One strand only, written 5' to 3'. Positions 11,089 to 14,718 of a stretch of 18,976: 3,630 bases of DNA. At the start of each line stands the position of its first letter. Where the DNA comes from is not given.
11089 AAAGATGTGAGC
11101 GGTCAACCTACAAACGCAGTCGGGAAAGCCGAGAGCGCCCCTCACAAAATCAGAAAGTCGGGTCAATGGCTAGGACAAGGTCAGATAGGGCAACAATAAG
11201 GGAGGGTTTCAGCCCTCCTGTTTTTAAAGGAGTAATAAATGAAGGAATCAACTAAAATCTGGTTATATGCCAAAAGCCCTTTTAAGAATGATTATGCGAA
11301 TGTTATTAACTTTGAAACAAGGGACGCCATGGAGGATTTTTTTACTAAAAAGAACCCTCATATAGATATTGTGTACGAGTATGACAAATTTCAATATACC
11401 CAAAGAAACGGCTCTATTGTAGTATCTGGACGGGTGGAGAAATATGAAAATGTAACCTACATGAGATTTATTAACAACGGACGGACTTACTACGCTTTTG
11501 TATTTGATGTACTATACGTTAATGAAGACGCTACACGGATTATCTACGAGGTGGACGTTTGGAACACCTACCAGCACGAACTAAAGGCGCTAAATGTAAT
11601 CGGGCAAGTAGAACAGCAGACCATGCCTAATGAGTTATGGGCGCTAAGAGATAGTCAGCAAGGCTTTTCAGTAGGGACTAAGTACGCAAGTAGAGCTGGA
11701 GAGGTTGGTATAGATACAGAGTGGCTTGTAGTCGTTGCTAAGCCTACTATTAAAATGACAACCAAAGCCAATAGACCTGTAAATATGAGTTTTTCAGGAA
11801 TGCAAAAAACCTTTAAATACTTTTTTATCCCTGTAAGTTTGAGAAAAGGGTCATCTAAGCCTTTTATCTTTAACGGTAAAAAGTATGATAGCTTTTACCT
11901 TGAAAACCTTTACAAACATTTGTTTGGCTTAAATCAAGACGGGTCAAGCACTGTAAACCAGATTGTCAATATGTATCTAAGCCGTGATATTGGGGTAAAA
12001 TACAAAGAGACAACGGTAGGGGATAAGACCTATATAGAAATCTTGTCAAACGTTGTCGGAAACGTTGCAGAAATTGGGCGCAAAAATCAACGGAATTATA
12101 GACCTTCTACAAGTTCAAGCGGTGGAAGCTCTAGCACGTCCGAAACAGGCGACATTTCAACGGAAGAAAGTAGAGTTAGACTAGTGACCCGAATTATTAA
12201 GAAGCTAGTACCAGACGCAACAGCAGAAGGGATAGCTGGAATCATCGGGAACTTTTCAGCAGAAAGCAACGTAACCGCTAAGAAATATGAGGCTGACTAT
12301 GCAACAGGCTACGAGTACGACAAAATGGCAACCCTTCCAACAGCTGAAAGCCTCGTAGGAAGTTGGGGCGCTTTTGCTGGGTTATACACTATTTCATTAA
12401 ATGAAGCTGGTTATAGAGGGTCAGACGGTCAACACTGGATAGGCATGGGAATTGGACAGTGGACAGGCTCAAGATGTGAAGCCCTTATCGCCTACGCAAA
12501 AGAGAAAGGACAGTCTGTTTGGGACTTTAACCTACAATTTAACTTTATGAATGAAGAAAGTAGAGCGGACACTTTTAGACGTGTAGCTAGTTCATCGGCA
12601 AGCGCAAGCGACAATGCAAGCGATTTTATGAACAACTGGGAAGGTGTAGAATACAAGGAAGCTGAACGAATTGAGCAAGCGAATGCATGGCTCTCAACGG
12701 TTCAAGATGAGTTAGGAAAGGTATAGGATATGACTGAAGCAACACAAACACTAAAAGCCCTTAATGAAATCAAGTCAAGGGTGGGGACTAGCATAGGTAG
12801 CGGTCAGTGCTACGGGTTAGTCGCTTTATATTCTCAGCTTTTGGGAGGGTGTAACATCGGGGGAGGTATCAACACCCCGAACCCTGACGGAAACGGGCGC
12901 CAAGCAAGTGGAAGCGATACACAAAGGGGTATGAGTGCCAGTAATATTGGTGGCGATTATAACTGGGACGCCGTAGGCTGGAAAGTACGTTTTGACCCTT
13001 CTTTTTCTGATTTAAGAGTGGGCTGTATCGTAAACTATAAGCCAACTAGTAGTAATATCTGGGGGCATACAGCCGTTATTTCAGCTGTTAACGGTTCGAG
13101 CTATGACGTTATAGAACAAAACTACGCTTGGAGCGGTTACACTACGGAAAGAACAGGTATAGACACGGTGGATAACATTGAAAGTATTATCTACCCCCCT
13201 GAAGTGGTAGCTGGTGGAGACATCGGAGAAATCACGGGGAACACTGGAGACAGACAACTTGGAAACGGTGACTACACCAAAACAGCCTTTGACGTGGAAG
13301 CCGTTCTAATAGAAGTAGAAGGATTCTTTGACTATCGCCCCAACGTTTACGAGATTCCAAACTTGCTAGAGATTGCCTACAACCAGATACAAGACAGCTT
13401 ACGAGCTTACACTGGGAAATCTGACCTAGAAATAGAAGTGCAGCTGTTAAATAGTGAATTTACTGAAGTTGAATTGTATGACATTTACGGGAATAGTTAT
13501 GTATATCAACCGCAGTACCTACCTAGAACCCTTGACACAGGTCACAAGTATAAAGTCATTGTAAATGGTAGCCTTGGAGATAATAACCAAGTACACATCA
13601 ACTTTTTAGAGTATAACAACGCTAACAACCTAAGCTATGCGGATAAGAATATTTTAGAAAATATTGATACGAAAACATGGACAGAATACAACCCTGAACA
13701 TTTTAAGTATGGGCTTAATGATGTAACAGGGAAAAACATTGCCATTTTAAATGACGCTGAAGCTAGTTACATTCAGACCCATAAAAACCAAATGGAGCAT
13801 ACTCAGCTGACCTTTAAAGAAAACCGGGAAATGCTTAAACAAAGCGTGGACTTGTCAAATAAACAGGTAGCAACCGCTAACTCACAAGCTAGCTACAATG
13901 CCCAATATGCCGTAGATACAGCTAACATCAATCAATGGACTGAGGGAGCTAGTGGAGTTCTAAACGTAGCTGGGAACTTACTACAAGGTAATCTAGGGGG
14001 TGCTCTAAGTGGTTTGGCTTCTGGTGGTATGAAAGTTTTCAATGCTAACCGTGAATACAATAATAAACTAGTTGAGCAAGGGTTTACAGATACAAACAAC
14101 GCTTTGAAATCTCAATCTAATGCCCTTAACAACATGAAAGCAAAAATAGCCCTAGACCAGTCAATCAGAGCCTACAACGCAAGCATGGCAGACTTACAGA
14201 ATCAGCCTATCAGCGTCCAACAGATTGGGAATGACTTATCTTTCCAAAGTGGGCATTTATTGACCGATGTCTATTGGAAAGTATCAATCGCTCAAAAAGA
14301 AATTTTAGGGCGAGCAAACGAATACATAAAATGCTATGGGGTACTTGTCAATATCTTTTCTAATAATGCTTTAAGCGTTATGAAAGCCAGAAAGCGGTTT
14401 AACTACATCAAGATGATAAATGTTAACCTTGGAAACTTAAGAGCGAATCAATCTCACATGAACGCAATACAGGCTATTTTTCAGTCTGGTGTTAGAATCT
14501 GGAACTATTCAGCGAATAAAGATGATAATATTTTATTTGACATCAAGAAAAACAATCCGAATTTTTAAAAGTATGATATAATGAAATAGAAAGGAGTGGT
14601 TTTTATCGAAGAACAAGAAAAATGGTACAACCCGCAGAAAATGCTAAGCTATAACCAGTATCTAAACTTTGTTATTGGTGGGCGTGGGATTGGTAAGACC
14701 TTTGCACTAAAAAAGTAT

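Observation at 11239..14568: phi29-gp9-type tail knob split into two same-frame ORFs by a single TAG, with a lysozyme-like domain and a CHAP domain inserted at the split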

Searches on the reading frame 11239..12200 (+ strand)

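Call 28: search_protein_families(library=pfam, proteins=[window:11239-12200:+], max_evalue=10)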
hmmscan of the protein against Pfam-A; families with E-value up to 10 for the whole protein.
window:11239-12200:+ (320 aa): 1 family
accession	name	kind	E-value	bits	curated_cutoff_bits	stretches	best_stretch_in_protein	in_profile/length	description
PF16838.11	Caud_tail_N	-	8.3e-13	49.3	27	1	5-114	3-118/120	Caudoviral major tail protein N-terminus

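Call 30: search_dna_similar(query=window:11239-12100:+, collection=phages, mode=protein, max_evalue=0.001, max_rows=60, rows=spread)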
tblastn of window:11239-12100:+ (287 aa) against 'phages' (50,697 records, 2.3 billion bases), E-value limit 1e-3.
Records with a match: 123; places in all: 123; records where one place covers at least 80% of the query: 90.
Best place of each record, by identity: 90-95% 3; 80-90% 2; <60% 118.
By first word of the organism name: Bacillus 86; Enterococcus 13; Staphylococcus 10; Streptococcus 6; Bacteriophage 3; Lactococcus 2; Glutamicibacter 2; Cytobacillus 1.
By host as written in the record: - 15; Bacillus subtilis 13; Bacillus cereus 11; Bacillus thuringiensis subspecies kurstaki 6; Staphylococcus aureus 6; Streptococcus pneumoniae 4; Bacillus pumilus 4; Bacillus thuringiensis Kurstaki 4; and 41 more.
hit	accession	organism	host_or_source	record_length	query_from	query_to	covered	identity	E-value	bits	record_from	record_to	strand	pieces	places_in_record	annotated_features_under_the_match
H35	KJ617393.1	Streptococcus phage SOCP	Streptococcus pneumoniae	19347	1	287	100%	93.0%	0e+0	566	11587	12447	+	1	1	tail protein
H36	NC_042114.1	Streptococcus phage CP-7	Streptococcus pneumoniae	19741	1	287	100%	93.0%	0e+0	564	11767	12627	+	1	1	tail protein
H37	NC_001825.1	Streptococcus phage Cp1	Streptococcus pneumoniae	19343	1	287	100%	86.4%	3e-132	579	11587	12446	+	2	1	tail protein (x2) | ribosome_binding_site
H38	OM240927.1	Bacillus phage vB_BsuP-Goe18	Bacillus subtilis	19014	5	254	87%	27.9%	7e-9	62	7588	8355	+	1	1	tail protein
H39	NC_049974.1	Bacillus phage Gxv1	Bacillus sp.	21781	5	254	87%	27.9%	7e-9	62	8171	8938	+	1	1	tail protein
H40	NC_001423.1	Bacillus phage PZA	Bacillus subtilis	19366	5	254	87%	27.9%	2e-8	61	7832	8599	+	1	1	tail protein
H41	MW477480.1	Bacillus phage Whiting18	Bacillus sp.203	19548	5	254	87%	27.8%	1e-8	62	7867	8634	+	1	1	tail protein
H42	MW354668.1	Bacillus phage BSTP4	Bacillus subtilis KCCM12150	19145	5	254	87%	27.5%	7e-9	62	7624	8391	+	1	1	tail protein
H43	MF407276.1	Bacillus phage vB_BveP-Goe6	Bacillus velezensis FZB42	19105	5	254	87%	27.2%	2e-8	61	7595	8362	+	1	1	tail protein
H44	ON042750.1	Bacillus phage Chedec 11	Bacillus subtilis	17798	5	287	99%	23.7%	6e-7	56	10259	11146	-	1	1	tail knob protein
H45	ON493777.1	Bacillus phage Sarmo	Bacillus safensis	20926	5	264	91%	25.1%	5e-7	57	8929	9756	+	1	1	distal tube protein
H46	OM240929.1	Bacillus phage vB_BsuP-Goe23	Bacillus subtilis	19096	5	254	87%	25.7%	3e-7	57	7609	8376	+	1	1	tail protein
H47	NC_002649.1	Bacillus phage GA1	Bacillus sp.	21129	5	275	94%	23.6%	2e-6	55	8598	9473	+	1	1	gene 9: tail protein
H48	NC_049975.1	Bacillus phage vB_BsuP-Goe1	Bacillus subtilis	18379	5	259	89%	24.8%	4e-8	60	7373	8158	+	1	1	tail protein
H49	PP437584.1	Bacillus phage vB_Bsu_hmny2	Bacillus subtilis WB800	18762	5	259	89%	24.5%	5e-8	60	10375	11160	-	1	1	tail protein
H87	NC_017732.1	Enterococcus phage EF62phi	Enterococcus faecalis 62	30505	2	125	43%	28.6%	1e-4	49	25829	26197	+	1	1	tail protein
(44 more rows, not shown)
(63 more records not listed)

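Call 98: get_annotated_region(hit=H87, flank=4500)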
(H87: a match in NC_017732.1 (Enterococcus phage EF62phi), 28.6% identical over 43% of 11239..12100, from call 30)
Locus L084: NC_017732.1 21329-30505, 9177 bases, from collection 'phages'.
description: Enterococcus phage EF62phi, complete genome.
organism: Enterococcus phage EF62phi (NCBI taxid 977801)
taxonomy: Viruses; Duplodnaviria; Heunggongvirae; Uroviricota; Caudoviricetes
host: Enterococcus faecalis 62; source: -; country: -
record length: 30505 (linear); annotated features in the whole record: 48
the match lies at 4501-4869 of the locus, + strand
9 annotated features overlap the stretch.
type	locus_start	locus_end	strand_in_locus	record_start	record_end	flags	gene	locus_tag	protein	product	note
CDS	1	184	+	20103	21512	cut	-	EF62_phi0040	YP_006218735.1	major head protein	-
CDS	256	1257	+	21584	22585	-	-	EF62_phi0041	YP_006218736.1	upper collar connector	TIGR_role_id=856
CDS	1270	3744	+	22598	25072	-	-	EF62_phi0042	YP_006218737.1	putative bdr repeat protein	TIGR_role_id=856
CDS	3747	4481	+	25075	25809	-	-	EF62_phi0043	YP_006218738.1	hypothetical protein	TIGR_role_id=856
CDS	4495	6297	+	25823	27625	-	-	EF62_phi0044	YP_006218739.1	tail protein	TIGR_role_id=185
CDS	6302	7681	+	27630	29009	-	-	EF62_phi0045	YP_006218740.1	CHAP domain protein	TIGR_role_id=856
CDS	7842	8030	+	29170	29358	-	-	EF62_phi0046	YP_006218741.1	toxin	TIGR_role_id=185; COG:COG1724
CDS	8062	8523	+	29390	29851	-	-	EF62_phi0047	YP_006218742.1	toxin-antitoxin system HicB-like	TIGR_role_id=156; COG:COG1598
CDS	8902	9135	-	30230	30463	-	-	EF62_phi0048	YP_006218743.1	hypothetical protein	TIGR_role_id=856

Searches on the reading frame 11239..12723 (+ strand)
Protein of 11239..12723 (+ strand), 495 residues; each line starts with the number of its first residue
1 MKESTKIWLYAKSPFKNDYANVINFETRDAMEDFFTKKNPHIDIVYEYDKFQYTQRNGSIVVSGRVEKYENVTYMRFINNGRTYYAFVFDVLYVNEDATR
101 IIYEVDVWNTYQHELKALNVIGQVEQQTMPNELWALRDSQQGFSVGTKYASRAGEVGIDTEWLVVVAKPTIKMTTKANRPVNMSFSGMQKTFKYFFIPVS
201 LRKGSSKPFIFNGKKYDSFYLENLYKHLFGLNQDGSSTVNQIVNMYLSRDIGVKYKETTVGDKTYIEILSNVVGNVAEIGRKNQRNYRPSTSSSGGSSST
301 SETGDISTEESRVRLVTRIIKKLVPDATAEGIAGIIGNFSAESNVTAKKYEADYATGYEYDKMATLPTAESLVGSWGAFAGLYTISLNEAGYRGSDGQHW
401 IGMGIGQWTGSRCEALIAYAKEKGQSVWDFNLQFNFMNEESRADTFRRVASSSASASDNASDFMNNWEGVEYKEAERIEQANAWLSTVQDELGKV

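Call 4: search_protein_families(library=pfam, proteins=[window:11239-12723:+], max_evalue=0.01)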
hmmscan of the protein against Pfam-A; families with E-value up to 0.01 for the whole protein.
window:11239-12723:+ (495 aa): 2 families
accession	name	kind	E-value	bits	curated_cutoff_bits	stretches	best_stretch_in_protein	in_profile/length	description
PF18013.6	Phage_lysozyme2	-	1.8e-21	77.3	28.2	1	327-486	15-138/140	Phage tail lysozyme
PF16838.11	Caud_tail_N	-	7.9e-13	49.4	27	1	5-114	3-118/120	Caudoviral major tail protein N-terminus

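Call 6: search_protein_families(library=phrogs, proteins=[window:11239-12723:+], max_evalue=0.001)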
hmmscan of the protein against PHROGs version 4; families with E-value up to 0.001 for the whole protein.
window:11239-12723:+ (495 aa): 5 families
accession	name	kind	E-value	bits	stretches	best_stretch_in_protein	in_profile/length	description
phrog_30532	-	tail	0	1067.2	1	1-494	25-519/520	tail protein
phrog_2248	-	tail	6.5e-23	82.3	1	3-308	4-279/590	tail protein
phrog_32033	-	tail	9.4e-09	35.4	1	1-261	1-267/562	tail protein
phrog_8949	-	unknown function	1.5e-07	32.2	1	293-481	318-461/557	-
phrog_16615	-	other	5.2e-07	29.8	1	10-117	7-115/529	peptidase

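Call 10: search_solved_structures(query=window:11239-12723:+, max_evalue=1, show_alignments=3)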
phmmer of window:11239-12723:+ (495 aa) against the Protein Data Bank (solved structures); distinct sequences matched with E-value up to 1: 2.
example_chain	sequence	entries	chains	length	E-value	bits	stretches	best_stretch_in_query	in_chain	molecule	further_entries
5fb4_A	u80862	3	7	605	8.6e-10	41.2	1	5-263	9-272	Distal tube protein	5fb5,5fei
8egs_Y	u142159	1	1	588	0.00062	21.9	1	12-134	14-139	Major tail protein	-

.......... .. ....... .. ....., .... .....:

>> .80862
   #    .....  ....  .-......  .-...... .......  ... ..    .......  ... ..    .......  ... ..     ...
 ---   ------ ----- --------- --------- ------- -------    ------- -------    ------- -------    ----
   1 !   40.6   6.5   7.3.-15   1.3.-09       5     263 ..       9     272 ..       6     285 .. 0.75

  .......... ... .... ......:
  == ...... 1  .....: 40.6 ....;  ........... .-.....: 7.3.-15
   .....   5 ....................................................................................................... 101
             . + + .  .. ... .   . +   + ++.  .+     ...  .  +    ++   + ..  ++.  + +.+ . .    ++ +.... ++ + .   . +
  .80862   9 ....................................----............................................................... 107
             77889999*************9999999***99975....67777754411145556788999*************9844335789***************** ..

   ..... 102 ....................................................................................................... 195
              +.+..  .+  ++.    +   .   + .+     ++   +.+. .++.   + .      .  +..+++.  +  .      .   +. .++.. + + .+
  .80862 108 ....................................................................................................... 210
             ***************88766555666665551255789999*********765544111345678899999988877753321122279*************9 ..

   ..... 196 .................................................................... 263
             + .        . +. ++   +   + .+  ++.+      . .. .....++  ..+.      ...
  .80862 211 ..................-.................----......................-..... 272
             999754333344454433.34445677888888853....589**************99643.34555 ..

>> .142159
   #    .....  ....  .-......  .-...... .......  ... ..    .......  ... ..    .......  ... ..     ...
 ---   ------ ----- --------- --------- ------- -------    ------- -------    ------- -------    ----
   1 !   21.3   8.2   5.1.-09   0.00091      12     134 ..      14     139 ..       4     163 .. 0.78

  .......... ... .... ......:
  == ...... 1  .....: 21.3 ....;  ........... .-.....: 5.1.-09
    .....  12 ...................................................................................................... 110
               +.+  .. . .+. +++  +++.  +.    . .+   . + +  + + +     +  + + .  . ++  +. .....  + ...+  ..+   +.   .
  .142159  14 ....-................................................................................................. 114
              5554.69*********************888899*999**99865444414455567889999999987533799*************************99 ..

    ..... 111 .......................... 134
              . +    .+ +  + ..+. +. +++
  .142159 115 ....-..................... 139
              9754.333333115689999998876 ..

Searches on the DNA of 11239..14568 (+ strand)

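Call 5: search_dna_similar(query=window:11239-14568:+, collection=phages, mode=near, max_rows=30)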
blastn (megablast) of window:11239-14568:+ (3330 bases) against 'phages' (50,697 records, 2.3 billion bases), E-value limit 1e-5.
Records with a match: 5; places in all: 5; records where one place covers at least 80% of the query: 5.
Best place of each record, by identity: 80-90% 2; 60-80% 3.
By first word of the organism name: Streptococcus 5.
By host as written in the record: Streptococcus pneumoniae 4; - 1.
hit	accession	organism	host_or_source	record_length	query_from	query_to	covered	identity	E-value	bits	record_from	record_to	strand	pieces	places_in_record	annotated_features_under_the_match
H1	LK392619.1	Streptococcus phage CP-7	Streptococcus pneumoniae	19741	1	3330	100%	80.9%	0e+0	2612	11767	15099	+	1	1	Tail protein (x2)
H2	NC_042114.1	Streptococcus phage CP-7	Streptococcus pneumoniae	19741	1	3330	100%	80.9%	0e+0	2612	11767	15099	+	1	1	tail protein (x2)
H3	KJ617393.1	Streptococcus phage SOCP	Streptococcus pneumoniae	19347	1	3330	100%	79.7%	0e+0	2390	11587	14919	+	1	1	tail protein (x2)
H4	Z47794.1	Streptococcus phage Cp1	-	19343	1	3330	100%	79.7%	0e+0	2381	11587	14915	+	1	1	orf19: tail protein | orf18: CDS | orf17: tail protein | orfd: CDS | ribosome_binding_site (x2) | and 4 other names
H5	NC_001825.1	Streptococcus phage Cp1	Streptococcus pneumoniae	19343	1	3330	100%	79.7%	0e+0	2381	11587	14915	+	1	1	tail protein (x3) | ribosome_binding_site (x2) | minus_35_signal (x2) | minus_10_signal | transcription start point; PL6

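Call 7: get_annotated_region(hit=H4, flank=2500)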
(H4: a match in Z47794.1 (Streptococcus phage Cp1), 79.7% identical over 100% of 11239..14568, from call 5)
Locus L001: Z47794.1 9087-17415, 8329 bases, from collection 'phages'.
description: Streptococcus phage Cp-1 DNA, complete genome.
organism: Streptococcus phage Cp1 (NCBI taxid 10747)
taxonomy: Viruses; Duplodnaviria; Heunggongvirae; Uroviricota; Caudoviricetes; Salasmaviridae; Cepunavirus; Cepunavirus Cp1
host: -; source: -; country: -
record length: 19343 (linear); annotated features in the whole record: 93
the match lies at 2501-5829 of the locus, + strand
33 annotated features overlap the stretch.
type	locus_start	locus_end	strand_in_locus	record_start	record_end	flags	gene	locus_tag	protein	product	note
CDS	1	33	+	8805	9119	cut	orf13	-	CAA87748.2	-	-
regulatory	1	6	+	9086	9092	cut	orf13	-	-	ribosome_binding_site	-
CDS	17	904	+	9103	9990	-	orf14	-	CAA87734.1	-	-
regulatory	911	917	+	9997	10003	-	-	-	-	ribosome_binding_site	-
CDS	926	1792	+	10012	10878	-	orf15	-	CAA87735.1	-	-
regulatory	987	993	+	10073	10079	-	orf15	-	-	ribosome_binding_site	-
CDS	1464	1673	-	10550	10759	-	orfe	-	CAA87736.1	-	-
regulatory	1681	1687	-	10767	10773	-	-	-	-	ribosome_binding_site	-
CDS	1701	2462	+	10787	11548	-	orf16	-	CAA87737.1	-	-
regulatory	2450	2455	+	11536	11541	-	orf16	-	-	minus_35_signal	-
regulatory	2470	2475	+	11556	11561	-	-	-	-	minus_10_signal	-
regulatory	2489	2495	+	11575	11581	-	orf17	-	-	ribosome_binding_site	-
CDS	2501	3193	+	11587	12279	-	orf17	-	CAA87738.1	tail protein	tail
regulatory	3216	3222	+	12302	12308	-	-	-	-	ribosome_binding_site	-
CDS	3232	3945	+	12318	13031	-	orf18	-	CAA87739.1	-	-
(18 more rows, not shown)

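Call 8: get_annotated_region(hit=H1, flank=2500)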
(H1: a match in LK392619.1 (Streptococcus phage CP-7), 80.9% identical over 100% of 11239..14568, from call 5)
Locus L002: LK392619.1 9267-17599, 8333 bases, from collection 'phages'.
description: Streptococcus phage Cp-7, complete genome.
organism: Streptococcus phage CP-7 (NCBI taxid 10748)
taxonomy: Viruses; Duplodnaviria; Heunggongvirae; Uroviricota; Caudoviricetes; Salasmaviridae; Cepunavirus; Cepunavirus Cp7
host: Streptococcus pneumoniae; source: human nasopharynx; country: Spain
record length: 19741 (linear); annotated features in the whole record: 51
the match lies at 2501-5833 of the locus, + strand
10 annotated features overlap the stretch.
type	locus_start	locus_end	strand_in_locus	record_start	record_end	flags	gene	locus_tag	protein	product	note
CDS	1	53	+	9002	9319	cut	-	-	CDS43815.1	hypothetical protein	ORF14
CDS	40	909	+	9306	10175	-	-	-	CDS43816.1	Head fiber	ORF15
CDS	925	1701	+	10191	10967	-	-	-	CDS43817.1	Appendage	ORF16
CDS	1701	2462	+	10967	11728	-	-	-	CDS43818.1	Appendage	ORF17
CDS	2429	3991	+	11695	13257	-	-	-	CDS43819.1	Tail protein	ORF18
CDS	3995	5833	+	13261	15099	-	-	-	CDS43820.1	Tail protein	ORF19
CDS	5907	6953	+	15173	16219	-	-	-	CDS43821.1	Encapsidation protein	ORF20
CDS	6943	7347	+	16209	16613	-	-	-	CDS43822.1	Holin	ORF21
CDS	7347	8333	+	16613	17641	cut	-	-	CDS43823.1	Phage endolysin (lytic lysozyme; muramidase)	ORF22; Lysis of the host cell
regulatory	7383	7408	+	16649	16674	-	-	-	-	terminator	-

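Call 9: get_annotated_region(hit=H3, flank=2500)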
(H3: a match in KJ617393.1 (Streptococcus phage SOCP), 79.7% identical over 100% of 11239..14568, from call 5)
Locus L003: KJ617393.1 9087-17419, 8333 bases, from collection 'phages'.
description: Streptococcus phage SOCP, complete genome.
organism: Streptococcus phage SOCP (NCBI taxid 1498213)
taxonomy: Viruses; Duplodnaviria; Heunggongvirae; Uroviricota; Caudoviricetes; Salasmaviridae; Cepunavirus; Cepunavirus Cp1
host: Streptococcus pneumoniae; source: -; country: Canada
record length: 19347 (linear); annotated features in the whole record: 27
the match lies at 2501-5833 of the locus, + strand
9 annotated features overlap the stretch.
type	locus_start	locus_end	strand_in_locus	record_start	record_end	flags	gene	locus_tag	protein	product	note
CDS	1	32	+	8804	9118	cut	-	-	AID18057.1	hypothetical protein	ORF14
CDS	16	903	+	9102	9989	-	-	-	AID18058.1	hypothetical protein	ORF15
CDS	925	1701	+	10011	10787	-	-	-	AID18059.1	hypothetical protein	ORF16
CDS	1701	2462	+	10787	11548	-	-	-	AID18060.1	hypothetical protein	ORF17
CDS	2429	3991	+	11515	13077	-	-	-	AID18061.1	tail protein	ORF18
CDS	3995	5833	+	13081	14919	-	-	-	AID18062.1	tail protein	ORF19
CDS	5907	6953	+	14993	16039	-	-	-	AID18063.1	encapsidation protein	ORF20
CDS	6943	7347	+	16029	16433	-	-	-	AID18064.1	holin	ORF21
CDS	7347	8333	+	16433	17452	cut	-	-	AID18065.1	endolysin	ORF22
